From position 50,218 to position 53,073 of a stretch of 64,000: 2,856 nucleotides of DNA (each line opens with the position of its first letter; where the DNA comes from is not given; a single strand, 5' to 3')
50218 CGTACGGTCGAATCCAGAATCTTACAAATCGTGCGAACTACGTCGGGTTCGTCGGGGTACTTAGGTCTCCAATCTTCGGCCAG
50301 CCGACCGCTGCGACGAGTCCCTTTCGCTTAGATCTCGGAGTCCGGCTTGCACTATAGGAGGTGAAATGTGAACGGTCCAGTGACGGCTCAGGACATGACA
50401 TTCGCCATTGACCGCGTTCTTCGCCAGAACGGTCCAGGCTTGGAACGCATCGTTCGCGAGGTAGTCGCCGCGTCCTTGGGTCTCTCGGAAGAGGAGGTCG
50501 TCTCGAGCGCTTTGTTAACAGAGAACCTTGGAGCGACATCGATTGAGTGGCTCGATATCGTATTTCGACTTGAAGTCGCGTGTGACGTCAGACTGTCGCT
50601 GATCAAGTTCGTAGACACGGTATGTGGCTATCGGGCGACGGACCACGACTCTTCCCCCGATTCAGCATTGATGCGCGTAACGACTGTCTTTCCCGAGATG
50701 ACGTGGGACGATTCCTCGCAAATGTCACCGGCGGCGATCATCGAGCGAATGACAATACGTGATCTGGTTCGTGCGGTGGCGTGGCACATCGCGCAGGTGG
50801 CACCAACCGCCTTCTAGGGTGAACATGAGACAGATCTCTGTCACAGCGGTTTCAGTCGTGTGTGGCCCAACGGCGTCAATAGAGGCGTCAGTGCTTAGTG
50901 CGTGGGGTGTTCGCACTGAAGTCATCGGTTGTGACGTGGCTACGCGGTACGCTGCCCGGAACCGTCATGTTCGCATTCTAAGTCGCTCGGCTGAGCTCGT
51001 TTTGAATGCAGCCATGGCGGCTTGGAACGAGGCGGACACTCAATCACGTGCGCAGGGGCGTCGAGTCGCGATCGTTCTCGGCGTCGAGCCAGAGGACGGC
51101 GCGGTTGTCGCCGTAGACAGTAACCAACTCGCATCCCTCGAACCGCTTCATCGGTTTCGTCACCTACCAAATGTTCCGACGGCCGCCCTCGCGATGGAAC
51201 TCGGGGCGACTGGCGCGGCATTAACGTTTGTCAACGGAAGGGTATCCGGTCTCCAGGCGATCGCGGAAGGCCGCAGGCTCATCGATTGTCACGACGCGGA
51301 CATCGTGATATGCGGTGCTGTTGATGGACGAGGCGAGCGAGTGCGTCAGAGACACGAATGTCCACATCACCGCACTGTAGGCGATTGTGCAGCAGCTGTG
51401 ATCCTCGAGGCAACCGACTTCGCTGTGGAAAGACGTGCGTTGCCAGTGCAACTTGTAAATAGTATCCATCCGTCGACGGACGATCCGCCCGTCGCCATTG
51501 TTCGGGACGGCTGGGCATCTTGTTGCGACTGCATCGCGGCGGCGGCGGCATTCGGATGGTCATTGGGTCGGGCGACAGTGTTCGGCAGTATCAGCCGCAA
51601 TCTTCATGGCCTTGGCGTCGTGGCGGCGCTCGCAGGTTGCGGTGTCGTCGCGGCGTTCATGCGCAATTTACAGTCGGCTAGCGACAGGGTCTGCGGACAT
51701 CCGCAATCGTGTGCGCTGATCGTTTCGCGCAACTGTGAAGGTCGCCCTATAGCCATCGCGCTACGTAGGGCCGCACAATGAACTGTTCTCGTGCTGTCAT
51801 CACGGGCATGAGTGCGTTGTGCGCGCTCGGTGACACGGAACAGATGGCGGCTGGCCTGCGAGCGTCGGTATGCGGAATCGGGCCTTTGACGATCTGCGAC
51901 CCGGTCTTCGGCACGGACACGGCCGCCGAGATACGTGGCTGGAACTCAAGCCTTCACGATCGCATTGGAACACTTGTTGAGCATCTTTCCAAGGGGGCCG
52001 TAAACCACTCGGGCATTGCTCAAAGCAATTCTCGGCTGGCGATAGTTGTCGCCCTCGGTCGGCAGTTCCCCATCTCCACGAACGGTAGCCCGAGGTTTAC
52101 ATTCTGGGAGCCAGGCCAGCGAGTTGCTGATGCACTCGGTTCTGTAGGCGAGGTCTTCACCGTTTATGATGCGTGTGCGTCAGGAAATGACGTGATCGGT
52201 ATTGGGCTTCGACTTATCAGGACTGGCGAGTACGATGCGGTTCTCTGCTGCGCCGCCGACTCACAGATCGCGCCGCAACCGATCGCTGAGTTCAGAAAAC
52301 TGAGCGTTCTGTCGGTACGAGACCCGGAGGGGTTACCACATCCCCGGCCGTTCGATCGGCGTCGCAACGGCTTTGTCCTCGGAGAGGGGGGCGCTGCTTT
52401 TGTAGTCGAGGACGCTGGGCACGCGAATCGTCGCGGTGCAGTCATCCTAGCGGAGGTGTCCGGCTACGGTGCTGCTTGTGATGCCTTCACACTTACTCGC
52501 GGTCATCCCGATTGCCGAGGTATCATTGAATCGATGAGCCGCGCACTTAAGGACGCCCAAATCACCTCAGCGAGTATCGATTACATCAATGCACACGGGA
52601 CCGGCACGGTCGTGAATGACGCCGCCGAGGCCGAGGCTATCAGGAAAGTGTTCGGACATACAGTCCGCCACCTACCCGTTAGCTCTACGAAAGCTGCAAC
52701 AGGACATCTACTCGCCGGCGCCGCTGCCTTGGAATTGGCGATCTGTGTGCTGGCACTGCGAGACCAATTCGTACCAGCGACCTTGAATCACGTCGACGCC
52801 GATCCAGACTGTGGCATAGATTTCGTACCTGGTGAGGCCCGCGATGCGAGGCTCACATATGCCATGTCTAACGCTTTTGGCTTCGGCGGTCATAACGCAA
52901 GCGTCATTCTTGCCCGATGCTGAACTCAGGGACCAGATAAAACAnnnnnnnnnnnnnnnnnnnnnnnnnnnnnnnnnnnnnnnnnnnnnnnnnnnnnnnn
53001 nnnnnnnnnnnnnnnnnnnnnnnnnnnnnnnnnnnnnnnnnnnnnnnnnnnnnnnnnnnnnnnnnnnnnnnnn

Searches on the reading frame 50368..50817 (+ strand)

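Call 84: search_protein_families(library=ncbifam, proteins=[window:50368-50817:+], max_evalue=0.001)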
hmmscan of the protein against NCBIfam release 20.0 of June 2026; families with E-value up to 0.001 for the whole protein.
window:50368-50817:+ (149 aa): 6 families
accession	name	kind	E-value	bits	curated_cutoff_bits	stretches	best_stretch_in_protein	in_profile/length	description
NF002148.0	PRK00982.1-2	subfamily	1.1e-06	28.4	71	1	28-75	8-55/79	acyl carrier protein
NF002149.0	PRK00982.1-3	equivalog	6.1e-06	26.1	106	1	25-74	4-53/78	acyl carrier protein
NF006031.0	PRK08172.1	equivalog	6.3e-05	23.5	76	1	25-76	5-56/82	acyl carrier protein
NF002151.0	PRK00982.1-5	equivalog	9.2e-05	22.5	92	1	29-74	8-53/78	acyl carrier protein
TIGR00517.1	acyl_carrier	equivalog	0.00017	21.4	70.45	1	28-76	7-55/77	acyl carrier protein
NF002150.0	PRK00982.1-4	subfamily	0.00024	21.3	66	1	29-76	10-57/80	acyl carrier protein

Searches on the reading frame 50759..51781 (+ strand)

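Call 84: search_protein_families(library=ncbifam, proteins=[window:50759-51781:+], max_evalue=0.001)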
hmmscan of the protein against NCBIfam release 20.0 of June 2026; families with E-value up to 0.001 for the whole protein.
window:50759-51781:+ (340 aa): 6 families
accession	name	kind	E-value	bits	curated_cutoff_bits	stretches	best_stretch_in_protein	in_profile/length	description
NF005916.1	PRK07910.1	equivalog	2.3e-08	33.4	560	1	87-194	93-204/418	KasA/KasB family beta-ketoacyl-ACP synthase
NF005589.0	PRK07314.1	subfamily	6.5e-08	31.7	387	1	68-189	65-192/413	beta-ketoacyl-ACP synthase II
TIGR03150.1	fabF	equivalog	2.6e-07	29.7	493.75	1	65-189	59-189/407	beta-ketoacyl-ACP synthase II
NF004970.0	PRK06333.1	subfamily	2.3e-06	26.7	525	1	74-189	79-201/424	beta-ketoacyl-ACP synthase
NF006618.0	PRK09185.1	subfamily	1.7e-05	24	407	1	65-189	59-189/394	beta-ketoacyl-ACP synthase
NF005490.0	PRK07103.1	equivalog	3.5e-05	23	445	1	63-184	68-192/414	polyketide beta-ketoacyl:acyl carrier protein synthase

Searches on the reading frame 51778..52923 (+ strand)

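Call 84: search_protein_families(library=ncbifam, proteins=[window:51778-52923:+], max_evalue=0.001)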
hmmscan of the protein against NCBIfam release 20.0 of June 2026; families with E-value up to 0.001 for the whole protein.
window:51778-52923:+ (381 aa): 20 families
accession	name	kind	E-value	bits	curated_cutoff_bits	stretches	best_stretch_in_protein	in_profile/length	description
TIGR03150.1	fabF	equivalog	7.1e-94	314.8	493.75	1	117-378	145-406/407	beta-ketoacyl-ACP synthase II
NF005589.0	PRK07314.1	subfamily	5.6e-91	305.3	387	1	119-380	150-411/413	beta-ketoacyl-ACP synthase II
NF004970.0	PRK06333.1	subfamily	1.2e-78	264.9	525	1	116-380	156-421/424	beta-ketoacyl-ACP synthase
NF005076.0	PRK06501.1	equivalog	3.2e-76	256.9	629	1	107-380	149-422/425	beta-ketoacyl-ACP synthase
NF006274.0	PRK08439.1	equivalog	1.4e-68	231.6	621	1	128-379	157-404/406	beta-ketoacyl-ACP synthase II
NF006618.0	PRK09185.1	subfamily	6e-64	216.5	407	1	78-380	107-392/394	beta-ketoacyl-ACP synthase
NF005916.1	PRK07910.1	equivalog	2.4e-63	214.5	560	1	124-379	162-416/418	KasA/KasB family beta-ketoacyl-ACP synthase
NF004618.0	PRK05952.1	equivalog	3.1e-62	210.7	455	1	114-380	128-382/384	beta-ketoacyl-ACP synthase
NF006587.0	PRK09116.1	equivalog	7.1e-62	209.5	470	1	123-380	154-406/408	beta-ketoacyl-ACP synthase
NF006434.0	PRK08722.1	equivalog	4.5e-59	200.4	759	1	124-380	155-413/414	beta-ketoacyl-ACP synthase II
NF058662.1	cispenta_AmcF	equivalog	9.3e-59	199.3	325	1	6-379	2-368/369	cispentacin biosynthesis acyltransferase subunit AmcF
NF005490.0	PRK07103.1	equivalog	1.6e-54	185.6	445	1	116-381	152-413/414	polyketide beta-ketoacyl:acyl carrier protein synthase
NF005935.0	PRK07967.1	equivalog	9e-48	163.1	630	1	126-380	155-403/406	beta-ketoacyl-ACP synthase I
NF053555.1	prodigi_MBC_PigJ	equivalog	1.4e-26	93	900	1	115-378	495-756/759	prodigiosin MBC biosynthesis protein PigJ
NF040607.1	mycolic_Pks13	equivalog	1.1e-25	89.4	2100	1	124-379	262-524/1680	polyketide synthase Pks13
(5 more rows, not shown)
